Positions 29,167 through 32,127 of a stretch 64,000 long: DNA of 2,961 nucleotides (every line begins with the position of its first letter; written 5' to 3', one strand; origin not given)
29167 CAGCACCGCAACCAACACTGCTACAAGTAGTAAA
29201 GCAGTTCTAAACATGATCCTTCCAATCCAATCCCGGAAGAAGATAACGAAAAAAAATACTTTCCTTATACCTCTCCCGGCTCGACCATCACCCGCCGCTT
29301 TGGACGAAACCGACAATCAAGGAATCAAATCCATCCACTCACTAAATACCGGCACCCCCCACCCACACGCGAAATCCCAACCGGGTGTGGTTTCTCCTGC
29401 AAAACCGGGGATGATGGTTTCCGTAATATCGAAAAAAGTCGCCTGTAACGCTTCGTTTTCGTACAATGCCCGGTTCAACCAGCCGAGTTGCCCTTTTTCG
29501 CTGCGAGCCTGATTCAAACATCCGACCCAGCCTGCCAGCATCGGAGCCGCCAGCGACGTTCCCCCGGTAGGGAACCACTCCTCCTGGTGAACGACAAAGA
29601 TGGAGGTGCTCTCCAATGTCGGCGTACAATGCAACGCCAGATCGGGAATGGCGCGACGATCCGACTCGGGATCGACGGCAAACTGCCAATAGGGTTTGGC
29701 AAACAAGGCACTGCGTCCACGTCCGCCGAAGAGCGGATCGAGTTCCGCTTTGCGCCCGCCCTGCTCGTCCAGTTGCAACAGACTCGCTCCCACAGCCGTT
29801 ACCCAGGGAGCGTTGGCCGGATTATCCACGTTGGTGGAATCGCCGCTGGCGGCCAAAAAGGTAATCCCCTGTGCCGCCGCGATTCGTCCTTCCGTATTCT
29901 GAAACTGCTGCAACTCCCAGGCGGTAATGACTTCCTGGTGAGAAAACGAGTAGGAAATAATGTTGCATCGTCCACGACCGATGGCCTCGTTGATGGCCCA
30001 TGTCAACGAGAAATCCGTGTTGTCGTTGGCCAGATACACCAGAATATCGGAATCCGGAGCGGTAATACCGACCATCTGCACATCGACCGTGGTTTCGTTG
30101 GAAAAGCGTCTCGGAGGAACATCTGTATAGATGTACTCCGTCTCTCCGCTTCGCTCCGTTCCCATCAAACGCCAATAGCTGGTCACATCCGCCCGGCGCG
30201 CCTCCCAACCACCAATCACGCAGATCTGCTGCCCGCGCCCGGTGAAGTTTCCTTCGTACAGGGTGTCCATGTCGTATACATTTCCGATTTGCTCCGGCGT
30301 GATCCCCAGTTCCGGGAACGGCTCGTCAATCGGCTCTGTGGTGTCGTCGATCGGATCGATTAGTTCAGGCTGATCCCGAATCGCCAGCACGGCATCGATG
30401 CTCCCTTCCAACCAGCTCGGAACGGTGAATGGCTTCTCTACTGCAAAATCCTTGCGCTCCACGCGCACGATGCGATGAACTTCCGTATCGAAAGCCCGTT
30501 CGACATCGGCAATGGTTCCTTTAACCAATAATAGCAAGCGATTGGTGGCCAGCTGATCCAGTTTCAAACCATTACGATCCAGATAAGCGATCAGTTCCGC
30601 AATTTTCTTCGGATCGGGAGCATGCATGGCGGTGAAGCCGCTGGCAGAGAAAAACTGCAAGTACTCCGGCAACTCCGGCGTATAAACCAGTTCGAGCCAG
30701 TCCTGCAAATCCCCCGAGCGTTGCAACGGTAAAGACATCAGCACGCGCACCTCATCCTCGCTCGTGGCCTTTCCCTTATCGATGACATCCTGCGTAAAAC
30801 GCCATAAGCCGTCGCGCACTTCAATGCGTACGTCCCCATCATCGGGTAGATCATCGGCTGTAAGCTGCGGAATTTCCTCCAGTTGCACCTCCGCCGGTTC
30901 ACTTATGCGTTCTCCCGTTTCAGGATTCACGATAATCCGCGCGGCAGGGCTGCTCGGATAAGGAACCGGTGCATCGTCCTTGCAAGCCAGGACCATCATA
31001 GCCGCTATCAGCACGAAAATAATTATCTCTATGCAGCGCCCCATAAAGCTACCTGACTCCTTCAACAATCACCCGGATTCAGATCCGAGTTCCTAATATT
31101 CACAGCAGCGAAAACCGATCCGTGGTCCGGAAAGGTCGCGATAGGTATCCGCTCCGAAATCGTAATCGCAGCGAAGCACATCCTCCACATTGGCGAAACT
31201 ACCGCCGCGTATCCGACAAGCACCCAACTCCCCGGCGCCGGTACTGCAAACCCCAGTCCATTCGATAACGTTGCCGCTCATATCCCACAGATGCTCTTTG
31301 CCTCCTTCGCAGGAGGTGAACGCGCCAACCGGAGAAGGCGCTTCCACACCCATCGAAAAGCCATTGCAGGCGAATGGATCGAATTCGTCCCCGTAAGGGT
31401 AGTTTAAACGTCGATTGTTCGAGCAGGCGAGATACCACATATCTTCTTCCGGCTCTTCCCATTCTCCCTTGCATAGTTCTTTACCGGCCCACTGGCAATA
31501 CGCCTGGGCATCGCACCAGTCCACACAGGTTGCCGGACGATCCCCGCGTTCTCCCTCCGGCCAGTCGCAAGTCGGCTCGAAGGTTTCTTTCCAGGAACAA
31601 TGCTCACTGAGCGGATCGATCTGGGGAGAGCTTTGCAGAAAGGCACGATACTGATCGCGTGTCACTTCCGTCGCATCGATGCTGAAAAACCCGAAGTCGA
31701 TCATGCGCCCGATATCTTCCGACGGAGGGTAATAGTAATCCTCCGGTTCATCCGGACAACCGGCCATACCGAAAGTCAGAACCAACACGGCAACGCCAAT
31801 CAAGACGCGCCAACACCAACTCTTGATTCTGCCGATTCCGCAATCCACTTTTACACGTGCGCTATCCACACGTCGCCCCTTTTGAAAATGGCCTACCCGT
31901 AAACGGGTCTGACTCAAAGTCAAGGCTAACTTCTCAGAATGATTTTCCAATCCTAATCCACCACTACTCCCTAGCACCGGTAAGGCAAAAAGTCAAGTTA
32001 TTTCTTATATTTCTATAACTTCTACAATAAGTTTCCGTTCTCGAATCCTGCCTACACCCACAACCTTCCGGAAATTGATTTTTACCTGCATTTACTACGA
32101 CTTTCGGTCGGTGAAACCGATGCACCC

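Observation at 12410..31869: Eight-gene, ~19.5-kb operon built around enlarged PgsB- and PgsC-like proteins: candidate envelope-spanning poly-amino-acid synthesis and export machine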

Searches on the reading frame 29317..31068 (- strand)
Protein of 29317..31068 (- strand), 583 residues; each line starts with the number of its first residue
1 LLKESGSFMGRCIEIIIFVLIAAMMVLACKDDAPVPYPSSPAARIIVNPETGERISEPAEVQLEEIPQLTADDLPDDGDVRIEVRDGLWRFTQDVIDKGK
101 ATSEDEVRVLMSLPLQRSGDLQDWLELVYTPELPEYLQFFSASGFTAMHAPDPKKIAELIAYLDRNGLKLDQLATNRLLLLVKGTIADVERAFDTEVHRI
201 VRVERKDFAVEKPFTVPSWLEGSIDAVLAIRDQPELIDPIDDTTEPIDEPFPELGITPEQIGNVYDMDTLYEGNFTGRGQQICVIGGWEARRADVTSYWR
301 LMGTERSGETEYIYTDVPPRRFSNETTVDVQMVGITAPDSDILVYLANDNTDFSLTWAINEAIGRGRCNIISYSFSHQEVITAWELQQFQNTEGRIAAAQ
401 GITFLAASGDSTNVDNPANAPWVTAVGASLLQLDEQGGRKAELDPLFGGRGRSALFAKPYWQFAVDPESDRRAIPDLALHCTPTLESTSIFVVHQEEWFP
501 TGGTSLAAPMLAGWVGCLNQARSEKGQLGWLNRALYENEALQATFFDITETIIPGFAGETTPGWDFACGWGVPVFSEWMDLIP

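Call 3: search_protein_families(library=pfam, proteins=[window:29317-31068:-], max_evalue=0.01)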
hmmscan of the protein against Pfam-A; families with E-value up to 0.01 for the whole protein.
window:29317-31068:- (583 aa): 2 families
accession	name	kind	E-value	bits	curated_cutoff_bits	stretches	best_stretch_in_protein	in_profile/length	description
PF09286.16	Pro-kuma_activ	-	7.6e-19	68.8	23.5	1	96-229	4-139/143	Pro-kumamolisin, activation domain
PF00082.27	Peptidase_S8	-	2.8e-10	40.4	21.8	1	336-571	77-288/288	Subtilase family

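Call 4: search_protein_families(library=ncbifam, proteins=[window:29317-31068:-], max_evalue=0.01)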
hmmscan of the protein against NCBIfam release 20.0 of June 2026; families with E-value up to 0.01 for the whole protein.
window:29317-31068:- (583 aa): 0 families

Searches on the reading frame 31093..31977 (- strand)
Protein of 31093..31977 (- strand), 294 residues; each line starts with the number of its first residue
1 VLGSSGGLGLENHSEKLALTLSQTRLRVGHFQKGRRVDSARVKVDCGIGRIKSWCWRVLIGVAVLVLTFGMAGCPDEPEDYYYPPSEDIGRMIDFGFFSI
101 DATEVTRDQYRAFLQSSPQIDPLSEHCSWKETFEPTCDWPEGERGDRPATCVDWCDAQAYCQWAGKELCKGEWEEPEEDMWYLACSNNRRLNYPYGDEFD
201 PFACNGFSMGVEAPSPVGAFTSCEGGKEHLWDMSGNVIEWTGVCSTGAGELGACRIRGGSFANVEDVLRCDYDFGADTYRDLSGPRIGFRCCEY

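Call 3: search_protein_families(library=pfam, proteins=[window:31093-31977:-], max_evalue=0.01)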
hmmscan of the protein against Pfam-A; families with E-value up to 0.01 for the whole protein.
window:31093-31977:- (294 aa): 1 family
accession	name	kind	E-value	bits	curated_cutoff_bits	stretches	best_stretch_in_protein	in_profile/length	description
PF03781.23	FGE-sulfatase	-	1.6e-26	94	23.3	1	87-292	26-254/255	Sulfatase-modifying factor enzyme 1-like domain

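Call 4: search_protein_families(library=ncbifam, proteins=[window:31093-31977:-], max_evalue=0.01)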
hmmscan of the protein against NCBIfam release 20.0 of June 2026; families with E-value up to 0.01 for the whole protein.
window:31093-31977:- (294 aa): 5 families
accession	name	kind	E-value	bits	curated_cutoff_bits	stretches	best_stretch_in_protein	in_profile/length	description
NF051459.1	pyoverdine_PvdO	equivalog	5.3e-07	29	500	1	98-246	71-220/280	dihydropyoverdine dehydrogenase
TIGR03525.2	GldK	equivalog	3.8e-06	26.5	350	0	148-241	221-334/408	T9SS ring complex lipoprotein PorK/GldK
NF041186.1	SenA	equivalog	4.3e-05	23.1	420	1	145-187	269-304/382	selenoneine synthase SenA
TIGR03440.2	egtB_TIGR03440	equivalog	0.00049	19.3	360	1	141-242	268-349/413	ergothioneine biosynthesis protein EgtB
TIGR04344.1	ovoA_Nterm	equivalog_domain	0.00086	18.3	400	1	152-241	300-380/444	5-histidylcysteine sulfoxide synthase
